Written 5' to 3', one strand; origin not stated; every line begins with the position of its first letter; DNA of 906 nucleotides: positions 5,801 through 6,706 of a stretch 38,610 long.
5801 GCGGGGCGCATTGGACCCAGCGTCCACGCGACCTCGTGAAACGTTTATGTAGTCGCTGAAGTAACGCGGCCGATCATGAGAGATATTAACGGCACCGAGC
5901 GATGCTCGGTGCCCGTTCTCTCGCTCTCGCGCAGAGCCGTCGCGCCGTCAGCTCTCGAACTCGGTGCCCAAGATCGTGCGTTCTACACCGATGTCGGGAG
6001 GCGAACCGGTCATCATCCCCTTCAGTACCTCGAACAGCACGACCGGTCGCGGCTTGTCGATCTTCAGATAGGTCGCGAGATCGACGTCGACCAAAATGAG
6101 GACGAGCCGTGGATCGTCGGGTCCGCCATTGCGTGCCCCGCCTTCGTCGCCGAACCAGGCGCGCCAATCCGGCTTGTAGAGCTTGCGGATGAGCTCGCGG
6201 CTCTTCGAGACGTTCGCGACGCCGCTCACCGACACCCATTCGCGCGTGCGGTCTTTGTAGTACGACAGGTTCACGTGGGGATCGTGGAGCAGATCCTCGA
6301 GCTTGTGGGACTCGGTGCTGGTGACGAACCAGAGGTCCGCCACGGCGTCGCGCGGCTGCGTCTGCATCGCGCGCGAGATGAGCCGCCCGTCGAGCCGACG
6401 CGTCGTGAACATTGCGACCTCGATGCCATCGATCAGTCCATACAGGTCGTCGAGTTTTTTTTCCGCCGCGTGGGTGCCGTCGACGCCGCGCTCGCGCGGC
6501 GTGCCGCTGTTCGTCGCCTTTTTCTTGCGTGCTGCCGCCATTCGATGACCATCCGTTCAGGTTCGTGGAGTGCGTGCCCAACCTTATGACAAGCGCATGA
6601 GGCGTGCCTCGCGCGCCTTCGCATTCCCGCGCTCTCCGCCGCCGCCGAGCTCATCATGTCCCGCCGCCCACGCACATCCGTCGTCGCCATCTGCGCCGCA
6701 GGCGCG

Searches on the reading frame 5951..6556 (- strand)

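Call 62: search_protein_families(library=pfam, proteins=[window:5951-6556:-], max_evalue=0.0001)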
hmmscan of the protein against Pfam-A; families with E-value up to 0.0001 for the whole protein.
window:5951-6556:- (202 aa): 2 families
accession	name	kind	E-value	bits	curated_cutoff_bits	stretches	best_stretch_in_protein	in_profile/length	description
PF16242.11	Pyrid_ox_like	-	7.9e-28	97.3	28.8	1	35-188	3-149/149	Pyridoxamine 5'-phosphate oxidase like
PF01243.27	PNPOx_N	-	9.4e-11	42.6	28.1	1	42-162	9-117/120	Pyridoxamine 5'-phosphate oxidase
